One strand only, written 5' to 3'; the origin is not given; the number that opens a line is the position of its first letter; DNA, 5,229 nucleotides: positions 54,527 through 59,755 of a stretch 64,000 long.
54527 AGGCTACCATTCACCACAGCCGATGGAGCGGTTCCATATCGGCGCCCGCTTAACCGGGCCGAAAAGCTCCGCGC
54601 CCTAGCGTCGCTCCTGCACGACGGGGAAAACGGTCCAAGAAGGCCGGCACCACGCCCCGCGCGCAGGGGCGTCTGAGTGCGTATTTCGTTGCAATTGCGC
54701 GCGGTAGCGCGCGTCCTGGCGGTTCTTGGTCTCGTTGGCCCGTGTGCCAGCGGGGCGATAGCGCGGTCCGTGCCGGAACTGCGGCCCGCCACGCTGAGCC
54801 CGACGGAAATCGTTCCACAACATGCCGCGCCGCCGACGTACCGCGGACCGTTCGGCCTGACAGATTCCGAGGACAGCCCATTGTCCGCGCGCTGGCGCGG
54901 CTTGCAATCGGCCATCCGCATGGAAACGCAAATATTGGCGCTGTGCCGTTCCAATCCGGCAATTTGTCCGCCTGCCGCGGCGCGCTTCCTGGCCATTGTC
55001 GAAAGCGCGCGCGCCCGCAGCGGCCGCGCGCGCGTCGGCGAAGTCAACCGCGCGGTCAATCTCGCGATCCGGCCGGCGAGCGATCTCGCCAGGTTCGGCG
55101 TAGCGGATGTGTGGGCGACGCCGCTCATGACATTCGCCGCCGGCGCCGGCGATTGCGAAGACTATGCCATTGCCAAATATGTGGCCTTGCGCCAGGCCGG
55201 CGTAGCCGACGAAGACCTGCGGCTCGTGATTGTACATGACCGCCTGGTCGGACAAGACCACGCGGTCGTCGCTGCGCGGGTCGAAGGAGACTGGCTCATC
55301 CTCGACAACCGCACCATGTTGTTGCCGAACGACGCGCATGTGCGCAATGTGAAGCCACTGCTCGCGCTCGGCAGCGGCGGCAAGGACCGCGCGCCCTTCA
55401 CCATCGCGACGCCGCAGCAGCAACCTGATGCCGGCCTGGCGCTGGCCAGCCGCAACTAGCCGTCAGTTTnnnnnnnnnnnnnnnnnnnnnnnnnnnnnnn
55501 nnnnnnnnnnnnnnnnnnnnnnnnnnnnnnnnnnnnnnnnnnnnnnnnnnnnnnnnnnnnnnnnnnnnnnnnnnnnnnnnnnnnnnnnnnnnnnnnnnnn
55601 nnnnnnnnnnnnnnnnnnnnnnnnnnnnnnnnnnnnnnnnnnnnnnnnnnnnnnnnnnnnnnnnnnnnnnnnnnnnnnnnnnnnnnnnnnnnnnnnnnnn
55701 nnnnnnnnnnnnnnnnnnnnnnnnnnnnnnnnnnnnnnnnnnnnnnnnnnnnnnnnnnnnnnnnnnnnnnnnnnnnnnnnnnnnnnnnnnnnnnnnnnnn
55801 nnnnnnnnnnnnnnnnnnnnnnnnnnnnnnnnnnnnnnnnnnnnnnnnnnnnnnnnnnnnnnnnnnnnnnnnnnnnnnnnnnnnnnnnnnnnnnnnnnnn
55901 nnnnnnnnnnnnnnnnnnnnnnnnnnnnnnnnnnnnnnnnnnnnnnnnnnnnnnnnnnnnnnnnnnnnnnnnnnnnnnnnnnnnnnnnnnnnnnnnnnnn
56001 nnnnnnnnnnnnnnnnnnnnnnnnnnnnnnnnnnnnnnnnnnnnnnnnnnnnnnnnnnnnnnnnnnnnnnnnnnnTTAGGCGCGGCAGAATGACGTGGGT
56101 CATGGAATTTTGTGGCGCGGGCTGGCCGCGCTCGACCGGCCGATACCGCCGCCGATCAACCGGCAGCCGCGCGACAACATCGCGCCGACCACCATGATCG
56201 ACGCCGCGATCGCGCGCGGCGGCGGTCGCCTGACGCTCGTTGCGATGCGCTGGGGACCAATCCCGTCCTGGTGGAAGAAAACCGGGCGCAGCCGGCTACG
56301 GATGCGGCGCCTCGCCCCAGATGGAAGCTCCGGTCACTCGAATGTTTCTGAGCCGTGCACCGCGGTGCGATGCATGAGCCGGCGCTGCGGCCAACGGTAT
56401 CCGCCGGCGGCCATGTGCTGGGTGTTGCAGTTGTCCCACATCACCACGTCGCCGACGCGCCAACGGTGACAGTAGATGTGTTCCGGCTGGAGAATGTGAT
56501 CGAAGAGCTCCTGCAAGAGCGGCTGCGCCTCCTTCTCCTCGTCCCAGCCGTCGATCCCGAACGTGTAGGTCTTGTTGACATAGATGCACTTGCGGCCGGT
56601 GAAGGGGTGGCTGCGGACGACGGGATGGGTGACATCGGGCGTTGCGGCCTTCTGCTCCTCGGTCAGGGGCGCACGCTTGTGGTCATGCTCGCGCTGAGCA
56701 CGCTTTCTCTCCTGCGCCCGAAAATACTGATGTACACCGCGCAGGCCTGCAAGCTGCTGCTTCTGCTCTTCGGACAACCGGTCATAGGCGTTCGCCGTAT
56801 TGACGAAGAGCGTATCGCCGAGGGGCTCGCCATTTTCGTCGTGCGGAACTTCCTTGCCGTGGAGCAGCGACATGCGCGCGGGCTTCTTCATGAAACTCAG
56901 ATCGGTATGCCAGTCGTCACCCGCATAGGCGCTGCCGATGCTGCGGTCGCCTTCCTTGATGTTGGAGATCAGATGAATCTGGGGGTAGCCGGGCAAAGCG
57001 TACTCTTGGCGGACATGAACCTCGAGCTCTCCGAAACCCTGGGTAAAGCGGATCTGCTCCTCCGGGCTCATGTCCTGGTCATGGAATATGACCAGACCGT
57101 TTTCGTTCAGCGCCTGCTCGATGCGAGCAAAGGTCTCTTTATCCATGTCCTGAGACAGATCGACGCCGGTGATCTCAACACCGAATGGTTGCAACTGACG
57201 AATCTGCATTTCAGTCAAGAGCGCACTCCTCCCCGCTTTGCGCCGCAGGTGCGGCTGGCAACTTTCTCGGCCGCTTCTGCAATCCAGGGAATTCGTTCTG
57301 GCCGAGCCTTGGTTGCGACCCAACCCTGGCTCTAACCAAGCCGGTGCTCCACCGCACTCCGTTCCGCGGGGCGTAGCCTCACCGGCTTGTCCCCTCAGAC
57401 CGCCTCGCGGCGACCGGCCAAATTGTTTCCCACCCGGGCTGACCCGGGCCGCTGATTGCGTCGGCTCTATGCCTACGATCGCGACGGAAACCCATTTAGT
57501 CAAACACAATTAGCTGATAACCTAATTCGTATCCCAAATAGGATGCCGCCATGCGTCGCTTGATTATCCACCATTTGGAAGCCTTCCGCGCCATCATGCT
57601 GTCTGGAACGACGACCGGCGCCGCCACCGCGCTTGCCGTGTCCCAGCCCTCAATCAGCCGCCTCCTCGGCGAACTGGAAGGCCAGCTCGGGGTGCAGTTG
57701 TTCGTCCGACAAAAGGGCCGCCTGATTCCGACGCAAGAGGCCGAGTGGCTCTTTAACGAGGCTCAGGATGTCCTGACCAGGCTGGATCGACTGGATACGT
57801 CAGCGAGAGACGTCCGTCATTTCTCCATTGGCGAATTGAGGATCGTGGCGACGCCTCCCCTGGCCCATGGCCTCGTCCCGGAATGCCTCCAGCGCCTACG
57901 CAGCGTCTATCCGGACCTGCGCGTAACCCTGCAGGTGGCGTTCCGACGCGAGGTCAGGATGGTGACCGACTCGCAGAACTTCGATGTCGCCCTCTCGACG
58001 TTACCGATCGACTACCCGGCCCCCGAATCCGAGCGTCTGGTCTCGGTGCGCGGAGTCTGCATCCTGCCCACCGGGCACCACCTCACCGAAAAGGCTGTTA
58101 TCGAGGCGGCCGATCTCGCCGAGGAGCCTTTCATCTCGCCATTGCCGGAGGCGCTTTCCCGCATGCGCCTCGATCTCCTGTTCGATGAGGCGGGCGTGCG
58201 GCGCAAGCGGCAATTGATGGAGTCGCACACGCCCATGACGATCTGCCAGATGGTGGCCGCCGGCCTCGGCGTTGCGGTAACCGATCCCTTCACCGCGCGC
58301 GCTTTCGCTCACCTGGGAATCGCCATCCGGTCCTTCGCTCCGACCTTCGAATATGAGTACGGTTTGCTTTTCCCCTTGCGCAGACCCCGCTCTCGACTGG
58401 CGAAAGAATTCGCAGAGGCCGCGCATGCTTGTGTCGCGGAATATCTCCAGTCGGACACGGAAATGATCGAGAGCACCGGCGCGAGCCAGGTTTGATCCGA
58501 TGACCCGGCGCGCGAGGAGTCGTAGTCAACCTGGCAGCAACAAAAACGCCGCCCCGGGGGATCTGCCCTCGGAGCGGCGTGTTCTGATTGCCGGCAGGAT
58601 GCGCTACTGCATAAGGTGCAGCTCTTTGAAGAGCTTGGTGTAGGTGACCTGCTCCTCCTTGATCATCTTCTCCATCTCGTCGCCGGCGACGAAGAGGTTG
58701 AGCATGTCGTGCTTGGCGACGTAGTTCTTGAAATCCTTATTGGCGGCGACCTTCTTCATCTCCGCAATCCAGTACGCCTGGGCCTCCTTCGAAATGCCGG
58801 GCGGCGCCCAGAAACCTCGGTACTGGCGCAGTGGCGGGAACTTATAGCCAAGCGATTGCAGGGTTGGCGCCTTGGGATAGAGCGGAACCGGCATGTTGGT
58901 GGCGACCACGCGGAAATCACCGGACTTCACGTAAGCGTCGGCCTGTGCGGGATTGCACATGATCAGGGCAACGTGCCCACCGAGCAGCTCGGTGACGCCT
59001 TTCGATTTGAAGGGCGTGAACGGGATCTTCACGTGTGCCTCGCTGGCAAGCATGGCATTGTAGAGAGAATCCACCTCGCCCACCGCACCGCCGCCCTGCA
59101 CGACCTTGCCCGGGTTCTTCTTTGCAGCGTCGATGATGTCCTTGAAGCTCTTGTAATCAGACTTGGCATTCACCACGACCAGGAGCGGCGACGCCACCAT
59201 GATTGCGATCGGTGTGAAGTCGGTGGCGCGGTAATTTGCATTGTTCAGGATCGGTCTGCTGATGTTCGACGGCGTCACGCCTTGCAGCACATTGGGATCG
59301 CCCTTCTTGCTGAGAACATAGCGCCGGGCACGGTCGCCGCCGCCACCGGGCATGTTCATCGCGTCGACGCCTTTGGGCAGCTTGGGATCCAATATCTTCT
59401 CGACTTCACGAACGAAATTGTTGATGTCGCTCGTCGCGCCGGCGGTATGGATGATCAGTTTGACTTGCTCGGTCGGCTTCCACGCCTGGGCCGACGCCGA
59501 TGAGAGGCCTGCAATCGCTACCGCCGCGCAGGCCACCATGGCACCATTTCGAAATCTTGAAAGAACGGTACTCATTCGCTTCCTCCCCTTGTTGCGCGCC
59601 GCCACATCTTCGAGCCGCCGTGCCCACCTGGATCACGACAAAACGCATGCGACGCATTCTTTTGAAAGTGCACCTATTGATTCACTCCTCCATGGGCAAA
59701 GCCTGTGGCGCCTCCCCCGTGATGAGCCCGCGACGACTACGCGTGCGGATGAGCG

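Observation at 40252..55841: Candidate cAMP-governed Lap-like surface-adhesion system (cyclase, hydrolase, four cNMP effectors, T1SS adhesin, LapG-like protease)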

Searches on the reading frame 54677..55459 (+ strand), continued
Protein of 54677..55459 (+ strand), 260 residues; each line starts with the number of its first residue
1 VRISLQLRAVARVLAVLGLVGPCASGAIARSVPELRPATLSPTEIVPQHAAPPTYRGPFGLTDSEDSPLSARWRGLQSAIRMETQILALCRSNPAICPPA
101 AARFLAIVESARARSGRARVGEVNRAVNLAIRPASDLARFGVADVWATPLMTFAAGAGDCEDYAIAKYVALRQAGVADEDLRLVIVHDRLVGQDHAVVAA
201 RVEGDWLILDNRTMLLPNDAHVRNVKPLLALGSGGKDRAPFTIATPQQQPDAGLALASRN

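Call 82: find_encoding_contigs(protein=P0177, flank=10000, max_places=1)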
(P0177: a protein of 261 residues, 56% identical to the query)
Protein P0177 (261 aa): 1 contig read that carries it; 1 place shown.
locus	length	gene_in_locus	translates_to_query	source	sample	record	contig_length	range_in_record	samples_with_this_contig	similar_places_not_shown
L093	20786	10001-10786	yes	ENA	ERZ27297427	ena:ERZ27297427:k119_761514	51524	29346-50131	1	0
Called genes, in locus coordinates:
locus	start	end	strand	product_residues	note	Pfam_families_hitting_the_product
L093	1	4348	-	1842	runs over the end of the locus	PF04773:FecR, PF06119:NIDO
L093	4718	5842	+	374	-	PF00520:Ion_trans, PF07885:Ion_trans_2, PF00027:cNMP_binding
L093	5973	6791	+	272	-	PF00753:Lactamase_B (weak), PF12706:Lactamase_B_2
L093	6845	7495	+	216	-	PF00027:cNMP_binding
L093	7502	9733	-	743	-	PF00916:Sulfate_transp, PF01740:STAS, PF13466:STAS_2 (weak), PF00027:cNMP_binding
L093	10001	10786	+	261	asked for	PF06035:Peptidase_C93, PF04473:DUF553 (weak)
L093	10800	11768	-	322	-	PF13557:Phenol_MetA_deg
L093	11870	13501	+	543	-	PF00732:GMC_oxred_N, PF00890:FAD_binding_2 (faint), PF01266:DAO (faint), PF05834:Lycopene_cycl (faint), PF05199:GMC_oxred_C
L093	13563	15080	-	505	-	PF08666:SAF, PF04295:GD_AH_second, PF20629:GD_AH_C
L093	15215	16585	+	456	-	PF01545:Cation_efflux, PF16916:ZT_dimer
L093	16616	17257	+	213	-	PF02798:GST_N, PF13409:GST_N_2, PF13417:GST_N_3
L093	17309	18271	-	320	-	PF03401:TctC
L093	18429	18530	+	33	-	-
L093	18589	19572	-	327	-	PF08240:ADH_N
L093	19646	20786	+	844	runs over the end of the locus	?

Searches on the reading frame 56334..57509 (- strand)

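Call 7: search_protein_families(library=pfam, proteins=[window:56334-57509:-], max_evalue=0.01)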
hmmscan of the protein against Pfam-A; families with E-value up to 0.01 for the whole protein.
window:56334-57509:- (391 aa): 1 family
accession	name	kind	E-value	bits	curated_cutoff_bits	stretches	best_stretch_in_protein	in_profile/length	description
PF02668.22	TauD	-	7.6e-65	219.9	27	1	103-382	2-266/267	Taurine catabolism dioxygenase TauD, TfdA family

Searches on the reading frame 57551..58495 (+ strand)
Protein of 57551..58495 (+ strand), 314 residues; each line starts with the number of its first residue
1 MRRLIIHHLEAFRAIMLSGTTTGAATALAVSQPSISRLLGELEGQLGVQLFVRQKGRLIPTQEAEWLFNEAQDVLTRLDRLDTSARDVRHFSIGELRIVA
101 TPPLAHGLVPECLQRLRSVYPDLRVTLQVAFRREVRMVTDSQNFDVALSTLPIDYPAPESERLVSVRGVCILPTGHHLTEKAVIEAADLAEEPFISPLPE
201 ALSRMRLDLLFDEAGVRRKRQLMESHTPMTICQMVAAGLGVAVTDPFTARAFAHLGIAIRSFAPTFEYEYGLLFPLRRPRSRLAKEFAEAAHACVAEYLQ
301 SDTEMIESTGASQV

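Call 7: search_protein_families(library=pfam, proteins=[window:57551-58495:+], max_evalue=0.01)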
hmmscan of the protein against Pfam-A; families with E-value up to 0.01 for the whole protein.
window:57551-58495:+ (314 aa): 2 families
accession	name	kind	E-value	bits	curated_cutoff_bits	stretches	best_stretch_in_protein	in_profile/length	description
PF03466.25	LysR_substrate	-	4.5e-35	121.4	28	1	94-291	6-204/209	LysR substrate binding domain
PF00126.33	HTH_1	-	3.6e-16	59.3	26.6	1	7-65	2-60/60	Bacterial regulatory helix-turn-helix protein, lysR family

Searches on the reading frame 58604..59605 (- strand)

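Call 7: search_protein_families(library=pfam, proteins=[window:58604-59605:-], max_evalue=0.01)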
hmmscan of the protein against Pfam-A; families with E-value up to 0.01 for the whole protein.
window:58604-59605:- (333 aa): 1 family
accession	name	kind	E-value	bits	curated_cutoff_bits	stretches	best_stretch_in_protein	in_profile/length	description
PF03401.19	TctC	-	4.3e-26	92.5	27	1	66-330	3-273/274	Tripartite tricarboxylate transporter family receptor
